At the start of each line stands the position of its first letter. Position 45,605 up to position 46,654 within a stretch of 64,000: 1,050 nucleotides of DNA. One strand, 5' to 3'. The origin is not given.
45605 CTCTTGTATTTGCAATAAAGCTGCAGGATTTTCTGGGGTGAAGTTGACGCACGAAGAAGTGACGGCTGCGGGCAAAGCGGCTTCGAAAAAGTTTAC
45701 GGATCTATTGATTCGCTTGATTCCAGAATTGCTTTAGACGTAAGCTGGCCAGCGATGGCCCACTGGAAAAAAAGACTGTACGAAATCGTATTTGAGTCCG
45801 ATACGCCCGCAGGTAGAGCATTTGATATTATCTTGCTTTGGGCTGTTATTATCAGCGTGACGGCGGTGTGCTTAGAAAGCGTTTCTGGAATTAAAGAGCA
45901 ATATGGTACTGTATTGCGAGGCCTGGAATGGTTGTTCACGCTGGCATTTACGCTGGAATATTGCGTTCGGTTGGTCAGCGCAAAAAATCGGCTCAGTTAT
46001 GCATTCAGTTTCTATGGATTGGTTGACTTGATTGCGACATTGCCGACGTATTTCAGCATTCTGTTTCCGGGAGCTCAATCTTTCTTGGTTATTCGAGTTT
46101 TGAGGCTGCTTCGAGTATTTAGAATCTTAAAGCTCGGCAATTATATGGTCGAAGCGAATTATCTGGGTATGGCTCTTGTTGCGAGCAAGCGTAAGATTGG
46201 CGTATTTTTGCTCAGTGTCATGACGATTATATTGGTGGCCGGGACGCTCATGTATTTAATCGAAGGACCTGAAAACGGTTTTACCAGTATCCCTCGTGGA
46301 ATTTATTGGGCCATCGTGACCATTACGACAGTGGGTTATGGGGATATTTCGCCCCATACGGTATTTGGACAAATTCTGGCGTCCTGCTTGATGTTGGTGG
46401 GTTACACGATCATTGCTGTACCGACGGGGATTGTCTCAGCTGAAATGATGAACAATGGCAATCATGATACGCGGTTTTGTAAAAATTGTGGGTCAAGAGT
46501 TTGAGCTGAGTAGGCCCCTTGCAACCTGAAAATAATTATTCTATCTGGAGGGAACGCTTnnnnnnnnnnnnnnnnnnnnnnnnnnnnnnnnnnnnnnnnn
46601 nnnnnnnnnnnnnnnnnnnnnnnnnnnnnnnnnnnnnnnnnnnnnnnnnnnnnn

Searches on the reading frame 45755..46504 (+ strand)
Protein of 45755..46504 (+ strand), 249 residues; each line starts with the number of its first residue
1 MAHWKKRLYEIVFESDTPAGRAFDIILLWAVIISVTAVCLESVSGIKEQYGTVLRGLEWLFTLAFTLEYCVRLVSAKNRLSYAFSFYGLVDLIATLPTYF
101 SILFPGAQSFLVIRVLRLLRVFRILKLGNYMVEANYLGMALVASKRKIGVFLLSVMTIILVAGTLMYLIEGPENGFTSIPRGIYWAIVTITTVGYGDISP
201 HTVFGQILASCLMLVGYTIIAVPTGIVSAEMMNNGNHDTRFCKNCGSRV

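Call 3: search_protein_families(library=pfam, proteins=[window:45755-46504:+], max_evalue=1)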
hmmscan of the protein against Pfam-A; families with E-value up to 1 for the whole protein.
window:45755-46504:+ (249 aa): 2 families
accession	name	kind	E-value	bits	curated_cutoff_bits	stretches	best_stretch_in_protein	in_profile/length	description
PF00520.37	Ion_trans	-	4.4e-33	114.9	25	1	21-229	2-231/241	Ion transport protein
PF07885.22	Ion_trans_2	-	6.7e-16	58.4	22.5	1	155-229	2-75/79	Ion channel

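Call 67: find_related_loci(query=window:45755-46504:+, collection=metagenome_contigs, flank=6000)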
Query window:45755-46504:+ (249 aa) in metagenome_contigs; peptide patterns used: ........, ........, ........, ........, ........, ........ (x = any residue, [..] = any of these).
600 stretches matched a pattern (row limit reached: there are more); 562 encode a relative of the query (tblastn E <= 1e-3); the best 80 are kept; 80 distinct loci.
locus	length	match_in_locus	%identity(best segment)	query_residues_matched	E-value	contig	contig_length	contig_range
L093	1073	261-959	67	1-249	2e-115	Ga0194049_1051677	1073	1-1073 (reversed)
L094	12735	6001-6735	58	3-245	1e-93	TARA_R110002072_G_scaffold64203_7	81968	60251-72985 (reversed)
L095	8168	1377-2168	54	3-249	6e-93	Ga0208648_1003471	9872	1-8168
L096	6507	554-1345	54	3-249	6e-93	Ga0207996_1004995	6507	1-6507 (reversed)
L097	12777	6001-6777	55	5-246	7e-93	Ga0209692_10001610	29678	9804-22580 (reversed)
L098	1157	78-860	56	7-249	1e-100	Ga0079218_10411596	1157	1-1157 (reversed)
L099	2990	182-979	55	1-249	2e-94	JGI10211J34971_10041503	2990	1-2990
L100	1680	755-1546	53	1-247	1e-97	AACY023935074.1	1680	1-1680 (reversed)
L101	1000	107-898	55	3-249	2e-100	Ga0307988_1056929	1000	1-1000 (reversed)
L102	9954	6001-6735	55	1-245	7e-92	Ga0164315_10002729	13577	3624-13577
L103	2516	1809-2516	59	3-238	1e-94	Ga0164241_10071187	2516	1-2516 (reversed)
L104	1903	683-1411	56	4-245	7e-96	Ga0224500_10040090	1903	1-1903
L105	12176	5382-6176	53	2-249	2e-90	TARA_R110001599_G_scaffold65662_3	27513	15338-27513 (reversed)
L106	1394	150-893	55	2-248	5e-97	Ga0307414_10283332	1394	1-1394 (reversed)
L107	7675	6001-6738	58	4-247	7e-90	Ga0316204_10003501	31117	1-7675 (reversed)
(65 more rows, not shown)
